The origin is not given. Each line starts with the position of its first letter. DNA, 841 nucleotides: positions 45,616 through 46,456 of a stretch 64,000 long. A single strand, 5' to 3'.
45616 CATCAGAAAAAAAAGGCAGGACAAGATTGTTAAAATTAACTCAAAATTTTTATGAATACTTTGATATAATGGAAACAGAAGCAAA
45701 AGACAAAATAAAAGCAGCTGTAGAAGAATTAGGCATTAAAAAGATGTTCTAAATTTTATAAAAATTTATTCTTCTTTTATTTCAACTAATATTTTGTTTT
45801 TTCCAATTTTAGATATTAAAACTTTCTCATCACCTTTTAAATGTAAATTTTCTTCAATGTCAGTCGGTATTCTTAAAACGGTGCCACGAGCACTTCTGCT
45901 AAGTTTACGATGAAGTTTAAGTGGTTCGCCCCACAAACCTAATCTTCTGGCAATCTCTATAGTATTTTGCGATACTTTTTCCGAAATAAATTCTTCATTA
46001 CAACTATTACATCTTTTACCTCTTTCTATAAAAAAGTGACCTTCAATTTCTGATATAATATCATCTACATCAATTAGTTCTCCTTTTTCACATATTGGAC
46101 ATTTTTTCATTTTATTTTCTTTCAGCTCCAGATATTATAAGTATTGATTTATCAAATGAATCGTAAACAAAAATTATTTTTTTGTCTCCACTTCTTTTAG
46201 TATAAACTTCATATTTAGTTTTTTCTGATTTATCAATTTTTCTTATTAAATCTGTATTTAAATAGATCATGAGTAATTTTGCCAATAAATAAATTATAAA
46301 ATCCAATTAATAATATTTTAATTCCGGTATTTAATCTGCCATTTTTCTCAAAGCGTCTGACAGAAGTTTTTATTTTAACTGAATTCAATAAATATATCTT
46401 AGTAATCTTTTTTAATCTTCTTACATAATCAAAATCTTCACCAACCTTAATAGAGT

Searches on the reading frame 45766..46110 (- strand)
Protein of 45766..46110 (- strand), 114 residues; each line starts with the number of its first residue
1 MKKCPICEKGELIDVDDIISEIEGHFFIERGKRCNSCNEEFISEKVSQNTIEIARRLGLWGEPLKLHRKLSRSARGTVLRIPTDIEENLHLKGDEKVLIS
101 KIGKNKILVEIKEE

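Call 4: search_protein_families(library=pfam, proteins=[window:45766-46110:-], max_evalue=1)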
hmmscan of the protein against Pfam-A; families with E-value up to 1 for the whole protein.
window:45766-46110:- (114 aa): 6 families
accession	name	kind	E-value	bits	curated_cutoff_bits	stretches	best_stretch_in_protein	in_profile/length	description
PF22811.2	Zn_ribbon_NrdR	-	0.03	14.7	27.2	1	3-42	2-39/42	Transcriptional repressor NrdR-like, N-terminal domain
PF13248.11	Zn_ribbon_3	-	0.12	12.3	27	0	1-18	2-17/26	zinc-ribbon domain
PF05605.18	zf-Di19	-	0.14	12.8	27.5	1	3-49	4-44/54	Drought induced 19 protein (Di19), zinc-binding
PF24292.1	DUF7479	-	0.2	12.2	27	1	27-51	26-50/60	Domain of unknown function (DUF7479)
PF09297.16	Zn_ribbon_NUD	-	0.81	9.9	24.8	0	29-41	19-31/32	NADH pyrophosphatase zinc ribbon domain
PF14446.12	Prok-RING_1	-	0.89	10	29.1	0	2-19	5-21/54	Prokaryotic RING finger family 1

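Call 5: search_protein_families(library=ncbifam, proteins=[window:45766-46110:-], max_evalue=1)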
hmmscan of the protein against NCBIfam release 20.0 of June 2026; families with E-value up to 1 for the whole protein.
window:45766-46110:- (114 aa): 2 families
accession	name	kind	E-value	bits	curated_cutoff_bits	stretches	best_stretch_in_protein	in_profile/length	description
TIGR03830.1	CxxCG_CxxCG_HTH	subfamily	0.00085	19.1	61.8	1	4-53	1-53/127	type II TA system antitoxin MqsA family protein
TIGR03831.1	YgiT_finger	domain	0.0065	16.7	20.2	1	4-44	1-45/46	YgiT-type zinc finger protein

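Call 49: find_homologous_proteins(query=window:45766-46110:-, max_evalue=0.01)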
Query window:45766-46110:- (114 aa): 336 proteins with E <= 0.01 among 340 candidates; the best 120 are listed.
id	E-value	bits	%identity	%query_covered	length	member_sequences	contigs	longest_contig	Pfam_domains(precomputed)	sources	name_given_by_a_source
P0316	9.3e-68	243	100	100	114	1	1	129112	-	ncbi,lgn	-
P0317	6.1e-60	218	90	99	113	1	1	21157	-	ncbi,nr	ncbi:hypothetical protein HYX16_01200 [Candidatus Woesearchaeota archaeon]|nr:hypothetical protein [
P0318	1.2e-58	214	88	98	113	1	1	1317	-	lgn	-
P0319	7.0e-58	212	87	96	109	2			-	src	-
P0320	7.0e-57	208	83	97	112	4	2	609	-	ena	-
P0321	9.9e-57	208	87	99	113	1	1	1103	-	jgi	jgi:hypothetical protein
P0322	2.4e-56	207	83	97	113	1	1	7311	-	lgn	-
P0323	1.3e-55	204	81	97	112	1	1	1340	-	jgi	jgi:hypothetical protein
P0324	4.1e-55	203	80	97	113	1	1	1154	-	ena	-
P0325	8.2e-55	202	82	97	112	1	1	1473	-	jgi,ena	-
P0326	1.4e-54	201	79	97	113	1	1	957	-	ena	-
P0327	7.7e-54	199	79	97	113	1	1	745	-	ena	-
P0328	9.9e-54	198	77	97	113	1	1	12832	-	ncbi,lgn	-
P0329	1.1e-53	198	77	99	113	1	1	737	-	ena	-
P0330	1.2e-53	198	76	99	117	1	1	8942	-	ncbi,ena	-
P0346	5.8e-52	193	72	96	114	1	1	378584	-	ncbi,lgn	-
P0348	6.9e-52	192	75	96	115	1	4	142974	-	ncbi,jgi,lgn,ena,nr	ncbi:MAG: hypothetical protein KKC75_01150 [Nanoarchaeota archaeon]|nr:hypothetical protein [Nanoarc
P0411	6.7e-47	176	71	98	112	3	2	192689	-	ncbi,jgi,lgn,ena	-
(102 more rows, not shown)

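Call 50: find_encoding_contigs(protein=P0346, flank=4000, max_places=2)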
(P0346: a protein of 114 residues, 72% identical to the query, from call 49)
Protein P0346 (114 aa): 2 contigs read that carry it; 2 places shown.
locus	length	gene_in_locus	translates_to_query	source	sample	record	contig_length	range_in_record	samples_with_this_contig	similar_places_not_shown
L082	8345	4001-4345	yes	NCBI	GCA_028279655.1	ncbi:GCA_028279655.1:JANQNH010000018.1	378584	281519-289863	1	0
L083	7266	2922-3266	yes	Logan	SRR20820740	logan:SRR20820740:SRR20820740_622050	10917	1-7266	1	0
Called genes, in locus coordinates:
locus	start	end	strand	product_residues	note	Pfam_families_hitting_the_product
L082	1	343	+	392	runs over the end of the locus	PF00180:Iso_dh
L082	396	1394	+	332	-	PF00670:AdoHcyase_NAD (weak), PF02826:2-Hacid_dh_C, PF07991:KARI_N, PF01450:KARI_C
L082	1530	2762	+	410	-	PF00871:Acetate_kinase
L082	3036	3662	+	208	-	PF01557:FAA_hydrolase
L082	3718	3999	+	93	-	-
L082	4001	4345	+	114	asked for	-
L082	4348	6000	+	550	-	PF00920:ILVD_EDD_N, PF24877:ILV_EDD_C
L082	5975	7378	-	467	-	-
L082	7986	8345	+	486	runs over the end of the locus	PF01408:GFO_IDH_MocA (weak), PF02894:GFO_IDH_MocA_C, PF22725:GFO_IDH_MocA_C3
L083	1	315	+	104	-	?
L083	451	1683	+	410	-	PF00871:Acetate_kinase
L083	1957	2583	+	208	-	PF01557:FAA_hydrolase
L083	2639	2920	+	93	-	-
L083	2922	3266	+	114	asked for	-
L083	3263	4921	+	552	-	PF00920:ILVD_EDD_N, PF24877:ILV_EDD_C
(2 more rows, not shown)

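Call 51: find_encoding_contigs(protein=P0411, flank=4000, max_places=2)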
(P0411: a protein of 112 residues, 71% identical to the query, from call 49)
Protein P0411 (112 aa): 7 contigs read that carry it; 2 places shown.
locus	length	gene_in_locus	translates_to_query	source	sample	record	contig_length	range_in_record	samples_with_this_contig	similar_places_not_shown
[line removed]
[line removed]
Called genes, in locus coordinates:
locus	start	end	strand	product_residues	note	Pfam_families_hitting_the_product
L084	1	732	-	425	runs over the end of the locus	PF08220:HTH_DeoR (faint), PF13384:HTH_23 (faint), PF13518:HTH_28 (faint)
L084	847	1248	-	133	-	PF00293:NUDIX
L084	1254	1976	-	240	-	PF13563:2_5_RNA_ligase2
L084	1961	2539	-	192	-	PF00485:PRK, PF13238:AAA_18 (weak)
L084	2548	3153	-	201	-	PF04011:LemA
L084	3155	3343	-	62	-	-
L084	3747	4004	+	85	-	-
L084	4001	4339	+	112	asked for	-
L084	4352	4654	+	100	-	-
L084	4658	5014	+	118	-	-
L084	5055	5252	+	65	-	PF01194:RNA_pol_N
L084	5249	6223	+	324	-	-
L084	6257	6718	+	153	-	PF10263:SprT-like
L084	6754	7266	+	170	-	PF03703:bPH_2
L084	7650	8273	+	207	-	-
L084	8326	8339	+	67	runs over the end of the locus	-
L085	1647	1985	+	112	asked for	-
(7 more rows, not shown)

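Call 52: find_encoding_contigs(protein=P0348, flank=4000, max_places=2)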
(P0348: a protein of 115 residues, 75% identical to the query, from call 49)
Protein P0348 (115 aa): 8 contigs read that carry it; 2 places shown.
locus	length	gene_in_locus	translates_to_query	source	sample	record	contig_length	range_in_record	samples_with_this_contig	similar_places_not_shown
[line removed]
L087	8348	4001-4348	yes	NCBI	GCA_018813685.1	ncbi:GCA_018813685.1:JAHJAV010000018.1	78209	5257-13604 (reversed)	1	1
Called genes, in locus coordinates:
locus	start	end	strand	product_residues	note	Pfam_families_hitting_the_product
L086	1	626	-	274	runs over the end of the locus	PF00753:Lactamase_B, PF23023:Anti-Pycsar_Apyc1, PF12706:Lactamase_B_2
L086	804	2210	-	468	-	PF00390:malic, PF03949:Malic_M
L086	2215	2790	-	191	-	PF05683:Fumerase_C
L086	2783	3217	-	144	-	PF05681:Fumerase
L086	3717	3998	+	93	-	-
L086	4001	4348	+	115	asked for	-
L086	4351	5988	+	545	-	PF00920:ILVD_EDD_N, PF24877:ILV_EDD_C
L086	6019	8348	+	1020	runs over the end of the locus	-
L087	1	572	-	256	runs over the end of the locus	PF00753:Lactamase_B, PF23023:Anti-Pycsar_Apyc1, PF12706:Lactamase_B_2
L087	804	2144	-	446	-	PF00390:malic, PF03949:Malic_M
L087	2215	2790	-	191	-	PF05683:Fumerase_C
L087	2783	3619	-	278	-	PF05681:Fumerase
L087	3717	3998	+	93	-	-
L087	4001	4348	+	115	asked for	-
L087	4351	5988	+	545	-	PF00920:ILVD_EDD_N, PF24877:ILV_EDD_C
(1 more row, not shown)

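Call 57: search_protein_families(library=pfam, proteins=[L082:3718-3996:+, L084:3747-4001:+, L086:3717-3995:+], max_evalue=1)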
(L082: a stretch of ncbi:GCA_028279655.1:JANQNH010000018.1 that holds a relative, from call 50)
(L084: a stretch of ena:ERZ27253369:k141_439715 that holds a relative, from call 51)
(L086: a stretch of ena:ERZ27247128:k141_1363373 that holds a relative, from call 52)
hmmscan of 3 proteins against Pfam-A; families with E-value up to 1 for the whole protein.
L082:3718-3996:+ (93 aa): 1 family
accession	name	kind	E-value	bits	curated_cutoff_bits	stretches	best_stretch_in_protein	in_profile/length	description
PF03673.18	UPF0128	-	0.042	13.8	21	1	20-71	12-63/221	Uncharacterised protein family (UPF0128)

L084:3747-4001:+ (85 aa): 1 family
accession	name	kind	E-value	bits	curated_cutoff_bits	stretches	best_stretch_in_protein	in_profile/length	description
PF00101.25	RuBisCO_small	-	0.093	13.2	27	1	17-75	36-93/97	Ribulose bisphosphate carboxylase, small chain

L086:3717-3995:+ (93 aa): 1 family
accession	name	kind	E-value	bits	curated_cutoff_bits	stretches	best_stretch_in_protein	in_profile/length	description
PF03673.18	UPF0128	-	0.019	14.9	21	1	21-71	13-63/221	Uncharacterised protein family (UPF0128)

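Call 58: search_protein_families(library=ncbifam, proteins=[L082:3718-3996:+, L084:3747-4001:+, L086:3717-3995:+], max_evalue=1)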
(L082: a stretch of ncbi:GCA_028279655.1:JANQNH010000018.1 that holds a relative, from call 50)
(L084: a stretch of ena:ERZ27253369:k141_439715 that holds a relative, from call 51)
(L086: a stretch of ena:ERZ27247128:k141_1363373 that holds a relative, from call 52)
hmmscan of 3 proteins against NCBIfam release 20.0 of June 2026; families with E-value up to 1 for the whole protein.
L082:3718-3996:+ (93 aa): 1 family
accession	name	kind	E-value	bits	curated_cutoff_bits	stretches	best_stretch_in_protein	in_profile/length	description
TIGR00703.1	TIGR00703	hypoth_equivalog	0.018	14.5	155.4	1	20-70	14-64/223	TIGR00703 family protein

L084:3747-4001:+ (85 aa): 2 families
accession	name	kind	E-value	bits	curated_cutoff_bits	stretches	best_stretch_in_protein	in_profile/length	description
NF011112.0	PRK14540.1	equivalog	0.0036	17.2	202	1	16-80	22-86/135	nucleoside-diphosphate kinase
NF008021.0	PRK10751.1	equivalog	0.044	13.8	204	1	38-72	39-74/174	molybdopterin-guanine dinucleotide biosynthesis protein MobB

L086:3717-3995:+ (93 aa): 1 family
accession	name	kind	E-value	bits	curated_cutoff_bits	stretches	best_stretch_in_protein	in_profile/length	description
TIGR00703.1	TIGR00703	hypoth_equivalog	0.012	15.1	155.4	1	19-70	13-64/223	TIGR00703 family protein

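Call 60: find_related_loci(query=A4, collection=metagenome_contigs, flank=3000)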
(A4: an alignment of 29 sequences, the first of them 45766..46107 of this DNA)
Query A4 (113 aa) in metagenome_contigs; peptide patterns used: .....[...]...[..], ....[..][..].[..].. (x = any residue, [..] = any of these).
600 stretches matched a pattern (row limit reached: there are more); 158 encode a relative of the query (tblastn E <= 1e-3); the best 80 are kept; 80 distinct loci.
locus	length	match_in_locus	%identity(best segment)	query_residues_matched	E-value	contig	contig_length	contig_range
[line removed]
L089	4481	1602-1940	75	1-113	1e-56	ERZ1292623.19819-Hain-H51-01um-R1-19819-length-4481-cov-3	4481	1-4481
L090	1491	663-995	77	1-111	9e-59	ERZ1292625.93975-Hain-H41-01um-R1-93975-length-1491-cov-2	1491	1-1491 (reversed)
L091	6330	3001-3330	80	1-110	8e-57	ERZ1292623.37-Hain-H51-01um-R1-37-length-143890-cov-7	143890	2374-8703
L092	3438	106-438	77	1-111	1e-55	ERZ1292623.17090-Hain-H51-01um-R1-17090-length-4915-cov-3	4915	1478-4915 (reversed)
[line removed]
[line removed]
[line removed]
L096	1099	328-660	76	2-113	4e-57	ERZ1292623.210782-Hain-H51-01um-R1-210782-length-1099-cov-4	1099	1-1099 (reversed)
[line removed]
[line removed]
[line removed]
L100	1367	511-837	72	2-110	5e-55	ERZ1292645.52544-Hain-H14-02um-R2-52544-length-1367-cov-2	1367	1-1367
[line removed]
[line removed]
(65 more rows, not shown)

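Call 75: find_related_loci(query=A4, collection=viral_contigs, flank=5000)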
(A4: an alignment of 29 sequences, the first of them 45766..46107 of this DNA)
Query A4 (113 aa) in viral_contigs; peptide patterns used: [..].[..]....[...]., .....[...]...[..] (x = any residue, [..] = any of these).
57 stretches matched a pattern, but none encodes a relative of the query by tblastn (E <= 1e-3).

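Call 78: search_protein_families(library=pfam, alignment_id=A4, max_evalue=0.1)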
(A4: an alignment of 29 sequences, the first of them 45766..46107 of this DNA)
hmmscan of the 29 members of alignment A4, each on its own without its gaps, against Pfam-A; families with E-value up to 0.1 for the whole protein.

A. member 1, window:45766-46107:- (113 aa): 1 family
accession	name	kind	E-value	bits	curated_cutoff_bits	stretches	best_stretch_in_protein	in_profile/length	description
PF22811.2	Zn_ribbon_NrdR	-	0.031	14.7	27.2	1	2-41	2-39/42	Transcriptional repressor NrdR-like, N-terminal domain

B. families by the number of members that match (of 29 scanned): 23 families
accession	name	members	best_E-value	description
PF15731.11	MqsA_antitoxin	21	0.00016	Antitoxin component of bacterial toxin-antitoxin system, MqsA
PF24292.1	DUF7479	13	0.0035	Domain of unknown function (DUF7479)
PF13248.11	Zn_ribbon_3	10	0.00025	zinc-ribbon domain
PF06221.18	zf-C2HC5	10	0.0055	Putative zinc finger motif, C2HC5-type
PF01599.25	Ribosomal_S27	3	0.034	Ribosomal protein S27a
PF09723.15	Zn_ribbon_8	3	0.051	Zinc ribbon domain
PF14446.12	Prok-RING_1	3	0.072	Prokaryotic RING finger family 1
PF08772.16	Zn_ribbon_NOB1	2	0.0062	Nin one binding (NOB1) Zn-ribbon like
PF22811.2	Zn_ribbon_NrdR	2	0.02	Transcriptional repressor NrdR-like, N-terminal domain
PF24460.1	DUF7575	2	0.023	Domain of unknown function (DUF7575)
PF05605.18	zf-Di19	2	0.049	Drought induced 19 protein (Di19), zinc-binding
PF22223.1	ATR1_N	2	0.05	ATR1 N-terminal domain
PF13005.12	zf-IS66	1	0.0051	zinc-finger binding domain of transposase IS66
PF13453.11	Zn_ribbon_TFIIB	1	0.0063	Transcription factor zinc-finger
PF23783.1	Zn_ribbon_TiaS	1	0.011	TiaS C-terminal zinc ribbon domain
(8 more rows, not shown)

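Call 82: search_protein_families(library=padloc, proteins=[window:45766-46110:-, L082:3718-3996:+, L084:3747-4001:+], max_evalue=0.1)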
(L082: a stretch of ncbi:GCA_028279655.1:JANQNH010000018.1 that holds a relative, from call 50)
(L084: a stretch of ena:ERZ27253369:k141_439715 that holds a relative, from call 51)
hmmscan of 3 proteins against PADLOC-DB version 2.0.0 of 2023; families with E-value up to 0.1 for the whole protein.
window:45766-46110:- (114 aa): 0 families

L082:3718-3996:+ (93 aa): 0 families

L084:3747-4001:+ (85 aa): 0 families

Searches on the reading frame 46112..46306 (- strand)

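Call 4: search_protein_families(library=pfam, proteins=[window:46112-46306:-], max_evalue=1)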
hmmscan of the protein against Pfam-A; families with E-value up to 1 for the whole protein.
window:46112-46306:- (64 aa): 1 family
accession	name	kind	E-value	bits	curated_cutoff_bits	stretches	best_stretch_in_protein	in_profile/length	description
PF19532.5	Ig_TMEM131L_2nd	-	0.022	15.2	27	1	6-44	81-116/156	Transmembrane protein 131-like, second Ig-like domain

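Call 5: search_protein_families(library=ncbifam, proteins=[window:46112-46306:-], max_evalue=1)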
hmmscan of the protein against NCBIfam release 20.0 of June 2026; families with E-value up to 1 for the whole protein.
window:46112-46306:- (64 aa): 1 family
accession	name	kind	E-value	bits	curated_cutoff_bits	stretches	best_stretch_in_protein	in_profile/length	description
NF037979.1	Na_transp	subfamily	0.083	11.8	50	1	3-56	36-89/419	sodium-dependent transporter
